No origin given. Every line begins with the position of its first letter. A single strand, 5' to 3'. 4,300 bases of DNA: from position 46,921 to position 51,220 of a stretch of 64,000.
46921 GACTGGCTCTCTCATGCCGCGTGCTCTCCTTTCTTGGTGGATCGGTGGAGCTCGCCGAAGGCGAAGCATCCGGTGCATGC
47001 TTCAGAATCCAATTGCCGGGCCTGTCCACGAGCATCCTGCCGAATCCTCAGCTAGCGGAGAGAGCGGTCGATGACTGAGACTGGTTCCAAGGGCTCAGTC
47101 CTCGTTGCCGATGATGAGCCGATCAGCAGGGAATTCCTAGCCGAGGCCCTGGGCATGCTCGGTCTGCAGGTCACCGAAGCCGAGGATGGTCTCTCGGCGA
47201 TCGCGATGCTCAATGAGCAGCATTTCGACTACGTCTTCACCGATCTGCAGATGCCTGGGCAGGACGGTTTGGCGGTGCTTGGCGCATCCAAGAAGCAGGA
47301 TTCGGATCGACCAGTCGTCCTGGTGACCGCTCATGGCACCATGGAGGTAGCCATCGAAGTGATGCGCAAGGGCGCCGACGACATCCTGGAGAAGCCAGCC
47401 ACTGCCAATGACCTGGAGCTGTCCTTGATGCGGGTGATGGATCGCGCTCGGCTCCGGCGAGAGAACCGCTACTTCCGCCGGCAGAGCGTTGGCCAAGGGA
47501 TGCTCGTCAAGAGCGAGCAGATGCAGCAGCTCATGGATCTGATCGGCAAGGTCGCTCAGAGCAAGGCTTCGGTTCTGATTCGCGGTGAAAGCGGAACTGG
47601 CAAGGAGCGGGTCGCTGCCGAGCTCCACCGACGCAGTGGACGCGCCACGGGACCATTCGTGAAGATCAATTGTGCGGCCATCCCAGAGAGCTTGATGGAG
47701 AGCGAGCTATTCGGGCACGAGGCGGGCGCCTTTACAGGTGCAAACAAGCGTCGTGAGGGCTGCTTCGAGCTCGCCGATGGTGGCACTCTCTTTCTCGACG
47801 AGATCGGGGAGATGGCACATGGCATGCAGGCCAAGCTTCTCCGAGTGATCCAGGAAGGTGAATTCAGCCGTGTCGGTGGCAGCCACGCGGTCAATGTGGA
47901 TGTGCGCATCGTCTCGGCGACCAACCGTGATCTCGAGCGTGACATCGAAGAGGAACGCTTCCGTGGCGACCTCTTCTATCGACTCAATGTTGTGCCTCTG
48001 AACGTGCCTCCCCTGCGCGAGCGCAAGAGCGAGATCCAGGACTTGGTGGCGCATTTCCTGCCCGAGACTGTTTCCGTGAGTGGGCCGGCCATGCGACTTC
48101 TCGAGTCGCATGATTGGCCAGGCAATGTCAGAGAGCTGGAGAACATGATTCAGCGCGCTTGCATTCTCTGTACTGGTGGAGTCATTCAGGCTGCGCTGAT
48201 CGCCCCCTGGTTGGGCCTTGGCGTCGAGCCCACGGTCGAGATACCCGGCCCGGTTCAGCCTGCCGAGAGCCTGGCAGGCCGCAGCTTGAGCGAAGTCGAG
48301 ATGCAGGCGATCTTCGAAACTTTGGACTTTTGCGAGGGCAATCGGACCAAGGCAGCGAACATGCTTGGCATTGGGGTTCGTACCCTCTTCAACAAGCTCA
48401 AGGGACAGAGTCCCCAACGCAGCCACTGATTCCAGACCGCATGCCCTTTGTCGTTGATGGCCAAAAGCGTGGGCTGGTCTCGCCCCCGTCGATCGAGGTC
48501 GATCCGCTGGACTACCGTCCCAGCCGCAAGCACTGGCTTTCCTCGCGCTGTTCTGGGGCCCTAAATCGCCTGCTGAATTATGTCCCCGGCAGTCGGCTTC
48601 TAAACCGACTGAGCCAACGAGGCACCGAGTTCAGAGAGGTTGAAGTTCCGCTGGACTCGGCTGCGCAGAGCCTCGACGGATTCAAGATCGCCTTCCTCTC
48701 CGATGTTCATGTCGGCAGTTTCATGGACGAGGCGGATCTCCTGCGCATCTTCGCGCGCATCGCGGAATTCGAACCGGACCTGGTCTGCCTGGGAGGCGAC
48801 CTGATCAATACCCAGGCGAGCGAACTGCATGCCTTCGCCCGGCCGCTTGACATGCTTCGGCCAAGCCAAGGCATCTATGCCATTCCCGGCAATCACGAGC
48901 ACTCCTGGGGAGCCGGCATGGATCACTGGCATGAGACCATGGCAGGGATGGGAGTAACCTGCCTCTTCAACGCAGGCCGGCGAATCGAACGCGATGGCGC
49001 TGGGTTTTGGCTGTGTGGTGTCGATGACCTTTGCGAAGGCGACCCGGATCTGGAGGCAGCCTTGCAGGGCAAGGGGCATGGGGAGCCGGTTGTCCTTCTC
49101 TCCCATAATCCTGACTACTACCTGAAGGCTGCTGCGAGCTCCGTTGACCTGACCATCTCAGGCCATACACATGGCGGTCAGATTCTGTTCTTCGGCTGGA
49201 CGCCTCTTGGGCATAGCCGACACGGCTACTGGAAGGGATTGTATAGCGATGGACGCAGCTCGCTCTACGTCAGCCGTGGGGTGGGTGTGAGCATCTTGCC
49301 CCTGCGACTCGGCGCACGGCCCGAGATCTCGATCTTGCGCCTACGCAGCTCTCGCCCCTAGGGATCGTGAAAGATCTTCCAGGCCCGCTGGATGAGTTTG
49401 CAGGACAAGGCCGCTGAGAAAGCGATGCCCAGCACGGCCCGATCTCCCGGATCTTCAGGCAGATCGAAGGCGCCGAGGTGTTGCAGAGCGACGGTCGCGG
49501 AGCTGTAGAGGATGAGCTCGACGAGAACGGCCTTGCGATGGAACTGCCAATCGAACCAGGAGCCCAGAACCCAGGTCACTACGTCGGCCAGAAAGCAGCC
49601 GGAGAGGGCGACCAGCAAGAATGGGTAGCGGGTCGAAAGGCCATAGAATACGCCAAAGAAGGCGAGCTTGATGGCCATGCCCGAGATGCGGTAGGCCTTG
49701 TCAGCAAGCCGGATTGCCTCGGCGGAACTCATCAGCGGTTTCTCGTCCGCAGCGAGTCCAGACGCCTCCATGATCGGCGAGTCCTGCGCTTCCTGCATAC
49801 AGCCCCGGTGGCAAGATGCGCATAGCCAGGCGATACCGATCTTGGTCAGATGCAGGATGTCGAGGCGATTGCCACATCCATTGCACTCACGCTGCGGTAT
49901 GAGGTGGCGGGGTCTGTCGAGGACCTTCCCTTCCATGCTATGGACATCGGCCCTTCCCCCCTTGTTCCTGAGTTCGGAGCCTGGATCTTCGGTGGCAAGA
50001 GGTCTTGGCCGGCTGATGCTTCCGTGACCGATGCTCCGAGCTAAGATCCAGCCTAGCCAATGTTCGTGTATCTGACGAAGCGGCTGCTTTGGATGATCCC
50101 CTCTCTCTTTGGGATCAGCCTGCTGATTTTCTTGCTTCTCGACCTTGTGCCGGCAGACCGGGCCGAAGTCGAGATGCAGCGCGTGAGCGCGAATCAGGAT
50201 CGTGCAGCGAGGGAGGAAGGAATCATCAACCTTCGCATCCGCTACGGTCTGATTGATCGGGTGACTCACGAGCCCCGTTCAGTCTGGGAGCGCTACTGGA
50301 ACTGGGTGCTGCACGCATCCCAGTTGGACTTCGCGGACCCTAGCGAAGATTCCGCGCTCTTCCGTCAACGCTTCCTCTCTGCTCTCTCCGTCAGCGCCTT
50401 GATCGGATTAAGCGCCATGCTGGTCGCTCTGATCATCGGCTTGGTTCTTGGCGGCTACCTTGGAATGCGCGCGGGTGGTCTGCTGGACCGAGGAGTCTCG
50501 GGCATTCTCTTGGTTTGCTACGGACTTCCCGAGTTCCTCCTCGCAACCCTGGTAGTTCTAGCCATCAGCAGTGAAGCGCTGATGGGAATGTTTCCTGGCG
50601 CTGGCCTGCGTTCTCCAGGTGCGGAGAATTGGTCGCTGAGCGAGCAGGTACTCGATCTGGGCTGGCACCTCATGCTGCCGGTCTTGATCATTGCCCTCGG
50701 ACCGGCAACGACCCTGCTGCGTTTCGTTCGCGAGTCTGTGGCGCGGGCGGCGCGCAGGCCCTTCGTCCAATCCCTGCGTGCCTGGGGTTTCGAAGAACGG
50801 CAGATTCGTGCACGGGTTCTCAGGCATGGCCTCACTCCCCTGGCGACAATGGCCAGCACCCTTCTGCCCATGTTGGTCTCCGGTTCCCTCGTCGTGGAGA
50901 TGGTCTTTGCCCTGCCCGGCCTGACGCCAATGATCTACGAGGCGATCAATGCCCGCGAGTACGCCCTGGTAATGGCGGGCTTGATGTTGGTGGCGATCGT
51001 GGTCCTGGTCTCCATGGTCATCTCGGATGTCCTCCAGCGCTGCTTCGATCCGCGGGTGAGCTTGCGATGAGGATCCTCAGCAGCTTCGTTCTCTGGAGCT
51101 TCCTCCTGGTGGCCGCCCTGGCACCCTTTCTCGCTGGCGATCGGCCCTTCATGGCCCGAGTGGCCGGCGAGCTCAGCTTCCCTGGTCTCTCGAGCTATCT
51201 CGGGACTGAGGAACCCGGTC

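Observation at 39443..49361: Nine-gene, tightly coupled regulatory/envelope operon divergent from the flagellin genes, containing two sigma-54 activator response regulators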

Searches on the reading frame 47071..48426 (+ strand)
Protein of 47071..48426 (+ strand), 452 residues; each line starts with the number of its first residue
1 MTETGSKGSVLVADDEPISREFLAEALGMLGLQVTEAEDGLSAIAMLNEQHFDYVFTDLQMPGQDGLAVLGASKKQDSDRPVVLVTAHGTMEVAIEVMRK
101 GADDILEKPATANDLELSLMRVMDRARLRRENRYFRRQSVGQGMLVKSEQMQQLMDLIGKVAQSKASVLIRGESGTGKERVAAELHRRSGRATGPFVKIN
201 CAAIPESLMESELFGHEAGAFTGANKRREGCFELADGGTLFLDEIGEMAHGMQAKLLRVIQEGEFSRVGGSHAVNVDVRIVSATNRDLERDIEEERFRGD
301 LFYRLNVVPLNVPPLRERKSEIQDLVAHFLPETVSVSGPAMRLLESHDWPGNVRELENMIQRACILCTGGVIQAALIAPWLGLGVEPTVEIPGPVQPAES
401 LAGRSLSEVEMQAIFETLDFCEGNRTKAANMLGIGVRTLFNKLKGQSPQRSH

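Call 4: search_protein_families(library=pfam, proteins=[window:47071-48426:+], max_evalue=0.01)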
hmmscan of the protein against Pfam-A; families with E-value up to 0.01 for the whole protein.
window:47071-48426:+ (452 aa): 8 families
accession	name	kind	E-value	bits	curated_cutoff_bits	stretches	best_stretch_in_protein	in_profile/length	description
PF00158.32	Sigma54_activat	-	9e-73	243.9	20.2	1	145-310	2-167/168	Sigma-54 interaction domain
PF00072.30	Response_reg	-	1.1e-26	93.6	30.2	1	10-116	1-107/111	Response regulator receiver domain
PF14532.12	Sigma54_activ_2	-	7.6e-21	75.2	25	1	147-315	3-138/138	Sigma-54 interaction domain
PF25601.1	AAA_lid_14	-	6.8e-17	61.5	27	1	316-377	1-70/87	AAA+ ATPase lid domain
PF02954.25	HTH_8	-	3.1e-10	40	22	1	406-444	2-40/42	Bacterial regulatory protein, Fis family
PF13191.12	AAA_16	-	6.5e-07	30.4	32.6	1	148-208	6-73/167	AAA ATPase domain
PF07728.20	AAA_5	-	3.5e-06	27.5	22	1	168-286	2-123/139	AAA domain (dynein-related subfamily)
PF07724.20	AAA_2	-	2e-05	25.2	27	1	164-311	2-137/166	AAA domain (Cdc48 subfamily)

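Call 20: search_protein_families(library=ncbifam, proteins=[window:47071-48426:+], max_evalue=0.01)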
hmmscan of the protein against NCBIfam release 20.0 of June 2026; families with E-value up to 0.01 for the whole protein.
window:47071-48426:+ (452 aa): 119 families (the best 25 are shown)
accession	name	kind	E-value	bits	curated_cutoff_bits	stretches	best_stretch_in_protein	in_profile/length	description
NF008469.0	PRK11361.1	equivalog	4.3e-127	424.6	714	1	9-444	6-452/461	acetoacetate metabolism transcriptional regulator AtoC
TIGR01818.1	ntrC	equivalog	8.9e-120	400.6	558.6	1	10-444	1-461/463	nitrogen regulation protein NR(I)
NF041946.1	LuxO_transreg_Vib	equivalog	1.4e-109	366.9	800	1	27-444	16-458/463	quorum-sensing sigma-54 dependent transcriptional regulator LuxO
TIGR01817.1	nifA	equivalog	1.4e-106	357.4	528.85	1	128-378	180-439/534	nif-specific transcriptional activator NifA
NF007689.0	PRK10365.1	equivalog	9.7e-106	354.2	760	1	9-443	7-439/441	sigma-54-dependent response regulator transcription factor ZraR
NF050807.1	TransRegFlbDCaul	equivalog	1.3e-105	353.9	750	1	31-445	24-437/454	sigma-54-dependent transcriptional regulator FlbD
TIGR02915.1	PEP_resp_reg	equivalog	1.4e-103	347.1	502.6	1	11-444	2-440/445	PEP-CTERM-box response regulator transcription factor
NF051870.1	NAssimRespRegNtrX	equivalog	3.3e-103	346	600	1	9-444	3-448/452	nitrogen assimilation response regulator NtrX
NF008176.1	PRK10923.1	equivalog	1e-99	334.3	620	1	7-369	3-373/469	nitrogen regulation protein NR(I)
NF041552.1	TF_PrdR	equivalog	3.7e-99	332.6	795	1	132-444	258-574/577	sigma-54 dependent transcriptional regulator PrdR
NF003451.0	PRK05022.1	equivalog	3.5e-95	319.6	476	1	129-435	177-497/512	nitric oxide reductase transcriptional regulator NorR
NF011695.0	PRK15115.1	equivalog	7.1e-95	318.4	763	1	9-444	8-433/445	two-component system response regulator GlrR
NF049963.1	RespRegFlgRCampy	domain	2.7e-91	306.6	750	1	42-374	36-374/429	fla regulon two-component system response regulator FlgR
NF038308.1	RNA_repair_RtcR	equivalog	4e-91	306.4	650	1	110-378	148-433/530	RNA repair transcriptional activator RtcR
TIGR02329.1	propionate_PrpR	equivalog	6.8e-87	292.3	499.2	1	113-444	181-525/526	propionate catabolism operon regulatory protein PrpR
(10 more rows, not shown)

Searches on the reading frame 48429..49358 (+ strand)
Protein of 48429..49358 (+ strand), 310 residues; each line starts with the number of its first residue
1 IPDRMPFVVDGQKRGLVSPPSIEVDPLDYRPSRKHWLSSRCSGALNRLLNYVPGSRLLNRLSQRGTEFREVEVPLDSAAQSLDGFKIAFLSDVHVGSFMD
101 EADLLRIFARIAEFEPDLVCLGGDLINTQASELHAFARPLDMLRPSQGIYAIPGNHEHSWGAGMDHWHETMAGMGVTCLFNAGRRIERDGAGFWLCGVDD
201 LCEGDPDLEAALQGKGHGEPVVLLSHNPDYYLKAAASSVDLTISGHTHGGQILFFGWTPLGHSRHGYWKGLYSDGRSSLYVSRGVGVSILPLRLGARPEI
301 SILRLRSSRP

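Call 19: search_protein_families(library=pfam, proteins=[window:48429-49358:+], max_evalue=10)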
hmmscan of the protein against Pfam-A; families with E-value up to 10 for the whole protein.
window:48429-49358:+ (310 aa): 2 families
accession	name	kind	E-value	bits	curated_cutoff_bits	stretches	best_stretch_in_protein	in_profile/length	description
PF00149.33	Metallophos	-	6.1e-14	53.3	21.5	1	85-249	1-190/191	Calcineurin-like phosphoesterase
PF12850.12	Metallophos_2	-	9.8e-06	26.1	27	1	86-248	2-117/154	Calcineurin-like phosphoesterase superfamily domain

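Call 20: search_protein_families(library=ncbifam, proteins=[window:48429-49358:+], max_evalue=0.01)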
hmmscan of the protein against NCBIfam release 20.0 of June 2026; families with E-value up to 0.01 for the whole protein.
window:48429-49358:+ (310 aa): 3 families
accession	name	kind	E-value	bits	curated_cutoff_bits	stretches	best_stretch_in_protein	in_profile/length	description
NF008460.0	PRK11340.1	equivalog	1e-31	110.4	188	1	81-305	49-270/271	phosphodiesterase YaeI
NF033458.1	lipid_A_LpxG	equivalog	1.2e-25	90.6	350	2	177-306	184-319/321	UDP-2,3-diacylglucosamine diphosphatase LpxG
TIGR04123.1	P_estr_lig_assc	hypoth_equivalog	0.0047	16.4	150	0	97-165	46-116/207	ligase-associated DNA damage response endonuclease PdeM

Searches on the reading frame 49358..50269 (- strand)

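Call 7: search_protein_families(library=pfam, proteins=[window:49358-50269:-], max_evalue=0.001)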
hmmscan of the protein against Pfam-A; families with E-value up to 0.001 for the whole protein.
window:49358-50269:- (303 aa): 0 families

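Call 19: search_protein_families(library=pfam, proteins=[window:49358-50269:-], max_evalue=10)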
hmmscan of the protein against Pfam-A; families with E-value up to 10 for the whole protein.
window:49358-50269:- (303 aa): 2 families
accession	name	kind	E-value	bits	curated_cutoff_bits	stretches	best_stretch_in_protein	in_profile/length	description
PF09335.16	VTT_dom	-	0.1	13.5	33.9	1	202-243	7-46/123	VTT domain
PF01311.25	Bac_export_1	-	0.16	12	27.8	1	189-266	50-127/230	Bacterial export proteins, family 1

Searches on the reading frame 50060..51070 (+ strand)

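Call 7: search_protein_families(library=pfam, proteins=[window:50060-51070:+], max_evalue=0.001)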
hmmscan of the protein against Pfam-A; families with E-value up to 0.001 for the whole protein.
window:50060-51070:+ (336 aa): 1 family
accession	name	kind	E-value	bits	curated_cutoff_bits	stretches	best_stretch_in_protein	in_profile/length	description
PF00528.27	BPD_transp_1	-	2.7e-26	92.9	26.4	1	127-334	1-183/184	Binding-protein-dependent transport system inner membrane component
